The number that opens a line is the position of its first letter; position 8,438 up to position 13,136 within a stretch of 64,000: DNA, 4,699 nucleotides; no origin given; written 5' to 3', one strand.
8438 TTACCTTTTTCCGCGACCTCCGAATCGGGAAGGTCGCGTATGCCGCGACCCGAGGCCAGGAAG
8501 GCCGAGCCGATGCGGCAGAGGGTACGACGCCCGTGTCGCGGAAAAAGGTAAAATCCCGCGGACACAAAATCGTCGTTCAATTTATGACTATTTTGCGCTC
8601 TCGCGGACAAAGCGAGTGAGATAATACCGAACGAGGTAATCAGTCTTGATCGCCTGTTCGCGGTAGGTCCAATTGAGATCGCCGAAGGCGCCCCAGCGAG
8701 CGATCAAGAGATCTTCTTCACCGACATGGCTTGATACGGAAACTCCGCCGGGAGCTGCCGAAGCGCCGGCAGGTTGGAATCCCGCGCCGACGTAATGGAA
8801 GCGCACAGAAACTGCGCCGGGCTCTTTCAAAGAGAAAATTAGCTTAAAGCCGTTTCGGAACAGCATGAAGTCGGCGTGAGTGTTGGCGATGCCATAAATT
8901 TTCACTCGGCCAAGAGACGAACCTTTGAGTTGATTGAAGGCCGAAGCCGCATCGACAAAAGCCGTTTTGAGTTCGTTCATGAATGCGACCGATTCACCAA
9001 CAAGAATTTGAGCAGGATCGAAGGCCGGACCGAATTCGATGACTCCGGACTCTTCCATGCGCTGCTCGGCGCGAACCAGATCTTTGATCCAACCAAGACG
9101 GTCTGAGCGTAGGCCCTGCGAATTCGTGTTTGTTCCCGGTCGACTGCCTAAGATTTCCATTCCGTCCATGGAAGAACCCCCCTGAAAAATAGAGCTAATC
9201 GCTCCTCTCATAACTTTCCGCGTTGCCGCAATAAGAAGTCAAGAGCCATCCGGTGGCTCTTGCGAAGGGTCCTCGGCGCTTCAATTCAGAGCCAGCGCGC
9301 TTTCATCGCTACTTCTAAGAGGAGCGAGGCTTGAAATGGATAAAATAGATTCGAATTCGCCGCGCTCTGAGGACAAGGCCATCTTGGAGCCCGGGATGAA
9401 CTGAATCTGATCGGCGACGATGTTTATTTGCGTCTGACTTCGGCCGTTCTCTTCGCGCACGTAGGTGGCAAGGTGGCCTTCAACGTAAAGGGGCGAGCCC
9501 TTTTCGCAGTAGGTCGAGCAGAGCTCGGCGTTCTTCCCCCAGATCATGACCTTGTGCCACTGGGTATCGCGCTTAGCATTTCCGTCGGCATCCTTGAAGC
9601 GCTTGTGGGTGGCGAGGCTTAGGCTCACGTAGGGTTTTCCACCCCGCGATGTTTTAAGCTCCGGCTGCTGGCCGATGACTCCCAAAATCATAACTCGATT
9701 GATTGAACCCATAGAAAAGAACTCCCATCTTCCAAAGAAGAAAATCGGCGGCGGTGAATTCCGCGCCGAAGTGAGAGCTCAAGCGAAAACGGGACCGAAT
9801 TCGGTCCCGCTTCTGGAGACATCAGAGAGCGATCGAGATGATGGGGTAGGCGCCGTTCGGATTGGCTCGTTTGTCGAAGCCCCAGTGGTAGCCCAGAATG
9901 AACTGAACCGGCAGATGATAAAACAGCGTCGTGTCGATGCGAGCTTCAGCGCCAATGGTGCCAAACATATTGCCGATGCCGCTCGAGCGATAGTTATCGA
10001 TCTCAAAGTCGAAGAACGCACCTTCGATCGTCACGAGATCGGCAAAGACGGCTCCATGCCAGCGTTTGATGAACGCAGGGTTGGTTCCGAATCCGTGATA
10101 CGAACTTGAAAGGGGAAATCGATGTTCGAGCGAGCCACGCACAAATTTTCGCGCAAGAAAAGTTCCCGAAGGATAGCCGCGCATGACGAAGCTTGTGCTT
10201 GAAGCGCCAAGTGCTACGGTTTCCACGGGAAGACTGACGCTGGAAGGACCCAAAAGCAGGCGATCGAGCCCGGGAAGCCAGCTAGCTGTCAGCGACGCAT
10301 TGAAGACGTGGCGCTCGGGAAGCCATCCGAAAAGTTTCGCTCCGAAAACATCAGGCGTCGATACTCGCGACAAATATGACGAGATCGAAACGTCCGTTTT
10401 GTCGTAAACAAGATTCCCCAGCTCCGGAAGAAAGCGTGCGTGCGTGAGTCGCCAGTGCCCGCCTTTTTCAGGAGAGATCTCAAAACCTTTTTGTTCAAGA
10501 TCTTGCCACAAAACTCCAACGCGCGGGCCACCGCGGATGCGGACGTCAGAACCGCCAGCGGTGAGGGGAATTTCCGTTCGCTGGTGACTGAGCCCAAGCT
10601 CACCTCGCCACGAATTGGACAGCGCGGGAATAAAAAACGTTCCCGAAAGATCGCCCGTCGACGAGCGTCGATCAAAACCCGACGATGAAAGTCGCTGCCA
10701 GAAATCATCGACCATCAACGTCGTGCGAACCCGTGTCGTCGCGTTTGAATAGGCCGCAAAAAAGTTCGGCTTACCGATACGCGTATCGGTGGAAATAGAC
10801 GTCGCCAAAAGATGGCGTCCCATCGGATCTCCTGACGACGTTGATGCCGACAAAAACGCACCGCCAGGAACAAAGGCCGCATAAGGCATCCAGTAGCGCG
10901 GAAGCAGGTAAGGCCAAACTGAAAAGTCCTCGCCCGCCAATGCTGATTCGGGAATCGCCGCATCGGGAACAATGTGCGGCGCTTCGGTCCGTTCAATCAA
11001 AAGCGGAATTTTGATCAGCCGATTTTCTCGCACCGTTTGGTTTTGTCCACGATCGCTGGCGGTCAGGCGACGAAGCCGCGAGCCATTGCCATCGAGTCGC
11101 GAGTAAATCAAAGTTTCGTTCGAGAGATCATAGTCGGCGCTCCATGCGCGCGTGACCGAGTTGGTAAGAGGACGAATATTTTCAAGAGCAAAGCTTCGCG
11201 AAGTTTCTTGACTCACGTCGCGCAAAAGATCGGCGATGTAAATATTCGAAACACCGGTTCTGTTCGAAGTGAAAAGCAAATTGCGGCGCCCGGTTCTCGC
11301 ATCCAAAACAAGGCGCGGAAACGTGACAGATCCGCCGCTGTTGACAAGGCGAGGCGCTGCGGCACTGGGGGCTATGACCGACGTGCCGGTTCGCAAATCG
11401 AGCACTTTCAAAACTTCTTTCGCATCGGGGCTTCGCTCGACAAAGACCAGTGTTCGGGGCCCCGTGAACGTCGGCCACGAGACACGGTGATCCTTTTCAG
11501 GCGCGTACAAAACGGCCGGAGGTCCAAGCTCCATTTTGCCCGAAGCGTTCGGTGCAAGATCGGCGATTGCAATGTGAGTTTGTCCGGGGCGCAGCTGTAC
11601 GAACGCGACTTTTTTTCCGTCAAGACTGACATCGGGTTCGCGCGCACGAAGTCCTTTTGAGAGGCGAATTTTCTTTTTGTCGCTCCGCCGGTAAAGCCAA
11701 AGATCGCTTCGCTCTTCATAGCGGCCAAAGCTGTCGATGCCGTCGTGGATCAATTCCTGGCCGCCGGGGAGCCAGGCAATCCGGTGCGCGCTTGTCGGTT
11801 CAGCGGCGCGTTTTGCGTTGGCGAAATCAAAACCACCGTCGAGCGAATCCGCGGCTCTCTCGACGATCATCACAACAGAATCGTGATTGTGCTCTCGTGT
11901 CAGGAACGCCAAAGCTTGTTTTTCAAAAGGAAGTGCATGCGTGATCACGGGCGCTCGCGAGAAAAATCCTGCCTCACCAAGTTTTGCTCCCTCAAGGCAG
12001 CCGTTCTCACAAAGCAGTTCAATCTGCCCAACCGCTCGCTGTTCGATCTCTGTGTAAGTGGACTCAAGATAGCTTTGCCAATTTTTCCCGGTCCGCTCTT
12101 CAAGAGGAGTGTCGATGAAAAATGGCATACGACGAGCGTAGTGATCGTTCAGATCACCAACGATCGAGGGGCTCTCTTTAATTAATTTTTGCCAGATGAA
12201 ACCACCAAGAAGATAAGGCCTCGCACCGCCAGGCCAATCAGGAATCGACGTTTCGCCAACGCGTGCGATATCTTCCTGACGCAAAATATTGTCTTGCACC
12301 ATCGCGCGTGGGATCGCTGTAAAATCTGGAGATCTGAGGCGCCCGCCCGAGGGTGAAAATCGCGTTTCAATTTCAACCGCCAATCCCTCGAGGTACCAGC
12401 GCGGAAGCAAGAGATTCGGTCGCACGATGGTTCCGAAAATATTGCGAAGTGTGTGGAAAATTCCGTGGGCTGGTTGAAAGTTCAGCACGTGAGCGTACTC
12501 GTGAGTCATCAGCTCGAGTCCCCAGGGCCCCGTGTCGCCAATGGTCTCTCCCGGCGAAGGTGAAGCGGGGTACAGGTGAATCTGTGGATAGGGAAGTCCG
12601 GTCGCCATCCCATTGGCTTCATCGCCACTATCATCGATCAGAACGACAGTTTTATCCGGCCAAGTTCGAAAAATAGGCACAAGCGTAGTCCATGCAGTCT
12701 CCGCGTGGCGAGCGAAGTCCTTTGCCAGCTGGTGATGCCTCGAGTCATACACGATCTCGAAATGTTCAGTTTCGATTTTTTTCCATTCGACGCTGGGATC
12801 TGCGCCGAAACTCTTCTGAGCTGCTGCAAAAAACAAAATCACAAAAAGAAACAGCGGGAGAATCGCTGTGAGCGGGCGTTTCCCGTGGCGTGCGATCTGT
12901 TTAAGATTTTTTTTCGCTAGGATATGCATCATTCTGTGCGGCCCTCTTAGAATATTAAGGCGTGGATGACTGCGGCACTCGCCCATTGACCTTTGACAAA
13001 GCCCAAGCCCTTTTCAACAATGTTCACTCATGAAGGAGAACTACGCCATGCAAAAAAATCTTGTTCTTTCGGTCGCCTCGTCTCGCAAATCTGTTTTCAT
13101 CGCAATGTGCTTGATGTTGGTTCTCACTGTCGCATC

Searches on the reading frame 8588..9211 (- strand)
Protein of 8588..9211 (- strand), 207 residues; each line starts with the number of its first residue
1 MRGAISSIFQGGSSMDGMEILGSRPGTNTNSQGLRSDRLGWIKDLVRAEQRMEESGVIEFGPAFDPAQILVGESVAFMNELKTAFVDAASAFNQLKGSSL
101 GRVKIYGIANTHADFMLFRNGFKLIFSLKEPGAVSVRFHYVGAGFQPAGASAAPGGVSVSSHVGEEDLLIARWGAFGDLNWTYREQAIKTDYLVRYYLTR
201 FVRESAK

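Call 28: search_protein_families(library=pfam, proteins=[window:8588-9211:-], max_evalue=0.01)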
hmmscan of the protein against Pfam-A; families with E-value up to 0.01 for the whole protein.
window:8588-9211:- (207 aa): 0 families

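Call 30: find_encoding_contigs(protein=window:8588-9211:-, flank=3000, max_places=10)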
Protein window:8588-9211:- (207 aa): 1 contig read that carries it; 1 place shown.
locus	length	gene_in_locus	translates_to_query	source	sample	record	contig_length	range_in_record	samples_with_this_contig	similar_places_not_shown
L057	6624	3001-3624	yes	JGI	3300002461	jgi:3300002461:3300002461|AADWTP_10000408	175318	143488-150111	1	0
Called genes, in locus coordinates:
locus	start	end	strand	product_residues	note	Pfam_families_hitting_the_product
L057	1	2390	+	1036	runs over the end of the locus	-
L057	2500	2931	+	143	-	PF00436:SSB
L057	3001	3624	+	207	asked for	-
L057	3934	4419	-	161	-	-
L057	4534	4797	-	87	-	-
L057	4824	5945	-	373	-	PF10975:DUF2802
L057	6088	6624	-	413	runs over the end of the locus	PF00155:Aminotran_1_2, PF00266:Aminotran_5 (weak), PF01041:DegT_DnrJ_EryC1 (weak), PF01053:Cys_Met_Meta_PP (faint)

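Call 45: find_homologous_proteins(query=window:8588-9211:-)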
Query window:8588-9211:- (207 aa): 603 proteins with E <= 0.001 among 812 candidates; the best 120 are listed.
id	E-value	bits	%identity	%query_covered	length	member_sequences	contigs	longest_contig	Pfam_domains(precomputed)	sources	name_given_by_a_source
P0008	4.4e-116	404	97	93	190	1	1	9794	-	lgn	-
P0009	9.9e-110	383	88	93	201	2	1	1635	-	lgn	-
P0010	1.4e-107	376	88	93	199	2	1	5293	-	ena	-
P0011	1.8e-105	369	85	93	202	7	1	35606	-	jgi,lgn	jgi:hypothetical protein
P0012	1.1e-104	367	85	93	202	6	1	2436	-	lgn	-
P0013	2.2e-104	365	86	93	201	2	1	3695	-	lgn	-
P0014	3.5e-104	365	86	93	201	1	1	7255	-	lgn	-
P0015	4.8e-104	364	84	93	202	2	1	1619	-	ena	-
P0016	6.3e-104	364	85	93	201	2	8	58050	-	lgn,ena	-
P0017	1.1e-103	363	84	93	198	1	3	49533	-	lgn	-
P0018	2.3e-103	362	85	93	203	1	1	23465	-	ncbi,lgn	-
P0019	6.4e-103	361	85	93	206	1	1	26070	-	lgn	-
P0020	2.5e-101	356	82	93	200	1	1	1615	-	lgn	-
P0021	2.3e-99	349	79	93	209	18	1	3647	-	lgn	-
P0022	2.3e-98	346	79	93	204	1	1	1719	-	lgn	-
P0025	1.8e-96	340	79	93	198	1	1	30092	-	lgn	-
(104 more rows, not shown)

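Call 46: find_encoding_contigs(protein=P0008, flank=10000, max_places=3)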
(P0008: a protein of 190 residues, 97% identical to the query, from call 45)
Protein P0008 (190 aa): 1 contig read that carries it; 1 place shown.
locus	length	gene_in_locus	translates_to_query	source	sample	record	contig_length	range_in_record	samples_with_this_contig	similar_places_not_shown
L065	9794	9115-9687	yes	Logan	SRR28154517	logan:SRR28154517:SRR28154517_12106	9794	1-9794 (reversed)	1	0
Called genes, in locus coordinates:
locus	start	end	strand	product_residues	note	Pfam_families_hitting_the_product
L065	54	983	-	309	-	-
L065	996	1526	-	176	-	PF01668:SmpB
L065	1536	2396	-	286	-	PF00398:RrnaAD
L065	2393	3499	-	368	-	PF00814:TsaD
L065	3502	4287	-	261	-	PF13174:TPR_6 (faint)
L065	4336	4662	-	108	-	PF14346:DUF4398 (weak)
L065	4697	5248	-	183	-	PF00691:OmpA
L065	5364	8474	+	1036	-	PF26549:Tricorn_N (faint)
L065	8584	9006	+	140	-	PF00436:SSB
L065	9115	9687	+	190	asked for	-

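Call 47: find_encoding_contigs(protein=P0016, flank=10000, max_places=8)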
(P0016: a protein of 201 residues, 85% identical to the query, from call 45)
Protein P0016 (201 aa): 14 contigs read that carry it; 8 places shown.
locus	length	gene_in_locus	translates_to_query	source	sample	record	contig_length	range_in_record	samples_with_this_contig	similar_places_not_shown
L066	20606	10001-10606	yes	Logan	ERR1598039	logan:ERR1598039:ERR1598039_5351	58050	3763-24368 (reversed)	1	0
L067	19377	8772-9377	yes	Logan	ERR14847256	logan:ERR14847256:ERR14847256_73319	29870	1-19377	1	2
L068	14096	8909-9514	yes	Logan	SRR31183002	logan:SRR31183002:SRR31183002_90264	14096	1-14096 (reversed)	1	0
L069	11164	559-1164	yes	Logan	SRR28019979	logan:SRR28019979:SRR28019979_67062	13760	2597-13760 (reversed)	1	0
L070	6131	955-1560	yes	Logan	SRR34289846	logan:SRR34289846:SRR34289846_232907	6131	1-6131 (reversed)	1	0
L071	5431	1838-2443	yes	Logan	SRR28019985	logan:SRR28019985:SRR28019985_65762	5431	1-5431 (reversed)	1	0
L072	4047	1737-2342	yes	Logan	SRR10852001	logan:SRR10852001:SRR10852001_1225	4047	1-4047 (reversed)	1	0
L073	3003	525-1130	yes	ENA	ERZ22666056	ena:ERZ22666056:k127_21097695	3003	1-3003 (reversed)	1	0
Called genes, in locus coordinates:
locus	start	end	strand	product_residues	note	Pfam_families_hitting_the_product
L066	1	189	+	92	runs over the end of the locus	-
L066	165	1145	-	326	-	PF02720:DUF222, PF01844:HNH (faint)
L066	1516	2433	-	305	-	-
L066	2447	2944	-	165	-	PF01668:SmpB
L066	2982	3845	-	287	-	PF00398:RrnaAD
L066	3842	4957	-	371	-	PF00814:TsaD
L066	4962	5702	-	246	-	PF13174:TPR_6 (faint)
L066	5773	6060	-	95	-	PF14346:DUF4398 (weak)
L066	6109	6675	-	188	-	PF00691:OmpA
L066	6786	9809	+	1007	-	PF07676:PD40 (faint), PF26549:Tricorn_N (faint)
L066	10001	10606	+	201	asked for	-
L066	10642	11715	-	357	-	PF10975:DUF2802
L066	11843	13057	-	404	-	PF00155:Aminotran_1_2, PF01053:Cys_Met_Meta_PP (weak)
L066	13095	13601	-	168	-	PF01467:CTP_transf_like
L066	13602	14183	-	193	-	PF03602:Cons_hypoth95, PF05175:MTS, PF13649:Methyltransf_25 (weak)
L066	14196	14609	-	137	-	-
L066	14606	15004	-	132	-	PF00072:Response_reg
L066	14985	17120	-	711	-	PF00512:HisKA, PF02518:HATPase_c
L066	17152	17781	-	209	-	PF27299:TP0873_N (faint), PF26154:DUF8042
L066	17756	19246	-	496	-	PF01075:Glyco_transf_9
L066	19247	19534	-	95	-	-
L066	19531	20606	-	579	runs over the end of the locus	PF01075:Glyco_transf_9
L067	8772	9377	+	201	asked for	-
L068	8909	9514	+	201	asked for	-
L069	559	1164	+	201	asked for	-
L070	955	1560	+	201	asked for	-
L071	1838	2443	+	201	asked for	-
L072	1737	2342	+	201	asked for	-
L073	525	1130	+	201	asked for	-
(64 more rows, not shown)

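Call 48: find_encoding_contigs(protein=P0025, flank=10000, max_places=3)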
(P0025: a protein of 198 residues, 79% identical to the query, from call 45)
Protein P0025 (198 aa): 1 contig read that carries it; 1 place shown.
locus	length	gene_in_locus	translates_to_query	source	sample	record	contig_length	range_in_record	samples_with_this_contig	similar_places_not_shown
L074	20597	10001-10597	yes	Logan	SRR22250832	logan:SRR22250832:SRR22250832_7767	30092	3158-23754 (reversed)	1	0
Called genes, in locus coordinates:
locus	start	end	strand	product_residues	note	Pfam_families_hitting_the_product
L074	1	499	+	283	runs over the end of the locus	PF01479:S4, PF22421:SYY_C-terminal (faint), PF00849:PseudoU_synth_2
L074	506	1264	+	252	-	-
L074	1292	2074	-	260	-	-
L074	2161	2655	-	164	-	PF01668:SmpB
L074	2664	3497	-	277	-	PF00398:RrnaAD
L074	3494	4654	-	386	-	PF00814:TsaD, PF22521:HypF_C_2 (weak)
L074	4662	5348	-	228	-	PF13174:TPR_6 (faint)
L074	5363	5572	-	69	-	-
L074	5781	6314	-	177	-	PF00691:OmpA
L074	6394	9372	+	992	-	-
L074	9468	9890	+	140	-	PF00436:SSB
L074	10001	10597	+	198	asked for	-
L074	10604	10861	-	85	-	-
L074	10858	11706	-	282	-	PF10975:DUF2802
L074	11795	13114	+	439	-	-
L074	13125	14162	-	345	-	-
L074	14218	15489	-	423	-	PF00155:Aminotran_1_2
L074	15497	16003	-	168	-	PF01467:CTP_transf_like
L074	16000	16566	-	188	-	PF03602:Cons_hypoth95, PF05175:MTS, PF13847:Methyltransf_31 (weak), PF13649:Methyltransf_25 (weak)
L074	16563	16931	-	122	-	-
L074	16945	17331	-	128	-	PF00072:Response_reg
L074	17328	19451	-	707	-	PF08448:PAS_4 (weak), PF00512:HisKA, PF02518:HATPase_c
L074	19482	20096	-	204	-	PF27299:TP0873_N (weak), PF26154:DUF8042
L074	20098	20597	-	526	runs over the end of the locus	PF01075:Glyco_transf_9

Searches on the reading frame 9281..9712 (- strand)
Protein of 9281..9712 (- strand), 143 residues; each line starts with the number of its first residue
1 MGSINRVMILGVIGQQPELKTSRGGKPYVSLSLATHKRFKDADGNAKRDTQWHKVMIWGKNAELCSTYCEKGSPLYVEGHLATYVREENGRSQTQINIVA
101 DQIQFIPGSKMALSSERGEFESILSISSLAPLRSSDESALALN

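Call 28: search_protein_families(library=pfam, proteins=[window:9281-9712:-], max_evalue=0.01)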
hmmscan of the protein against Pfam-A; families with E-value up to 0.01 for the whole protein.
window:9281-9712:- (143 aa): 1 family
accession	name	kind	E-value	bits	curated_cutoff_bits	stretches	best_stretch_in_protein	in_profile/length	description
PF00436.31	SSB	-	2.5e-28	98.6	26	1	4-106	1-104/104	Single-strand binding protein family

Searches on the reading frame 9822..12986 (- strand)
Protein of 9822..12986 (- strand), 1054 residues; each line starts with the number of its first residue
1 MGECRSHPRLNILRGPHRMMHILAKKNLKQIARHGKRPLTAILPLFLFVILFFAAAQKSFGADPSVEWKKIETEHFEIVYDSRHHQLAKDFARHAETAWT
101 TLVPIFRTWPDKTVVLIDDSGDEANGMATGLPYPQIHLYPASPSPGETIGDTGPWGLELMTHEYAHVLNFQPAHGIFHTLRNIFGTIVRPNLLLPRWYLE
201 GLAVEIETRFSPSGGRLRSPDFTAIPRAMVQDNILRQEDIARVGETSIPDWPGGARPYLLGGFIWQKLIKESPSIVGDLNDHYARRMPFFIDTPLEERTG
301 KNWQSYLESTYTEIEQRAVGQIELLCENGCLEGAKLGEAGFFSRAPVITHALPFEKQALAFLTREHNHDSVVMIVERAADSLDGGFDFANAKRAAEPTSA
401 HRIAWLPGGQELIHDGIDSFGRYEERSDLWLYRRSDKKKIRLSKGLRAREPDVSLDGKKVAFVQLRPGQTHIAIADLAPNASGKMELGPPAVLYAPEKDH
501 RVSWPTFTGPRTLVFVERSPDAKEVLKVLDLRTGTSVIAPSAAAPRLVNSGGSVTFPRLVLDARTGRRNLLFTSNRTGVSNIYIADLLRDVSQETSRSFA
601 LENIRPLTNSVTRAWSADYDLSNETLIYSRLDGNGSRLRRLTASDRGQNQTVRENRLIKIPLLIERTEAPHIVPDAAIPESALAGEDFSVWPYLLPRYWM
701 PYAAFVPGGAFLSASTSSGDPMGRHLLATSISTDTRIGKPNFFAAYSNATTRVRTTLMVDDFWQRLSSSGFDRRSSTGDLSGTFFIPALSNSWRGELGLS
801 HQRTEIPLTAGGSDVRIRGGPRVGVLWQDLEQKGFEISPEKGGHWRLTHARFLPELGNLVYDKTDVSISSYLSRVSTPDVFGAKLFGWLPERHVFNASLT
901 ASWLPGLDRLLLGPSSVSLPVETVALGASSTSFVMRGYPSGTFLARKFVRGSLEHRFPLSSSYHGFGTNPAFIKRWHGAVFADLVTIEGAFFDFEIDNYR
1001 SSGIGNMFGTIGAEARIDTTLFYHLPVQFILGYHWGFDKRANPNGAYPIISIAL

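Call 28: search_protein_families(library=pfam, proteins=[window:9822-12986:-], max_evalue=0.01)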
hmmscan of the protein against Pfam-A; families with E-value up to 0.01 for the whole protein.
window:9822-12986:- (1054 aa): 1 family
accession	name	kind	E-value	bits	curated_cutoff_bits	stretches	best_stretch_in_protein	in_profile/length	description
PF07676.18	PD40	-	0.0024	18.2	20.9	0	568-584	21-38/38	WD40-like Beta Propeller Repeat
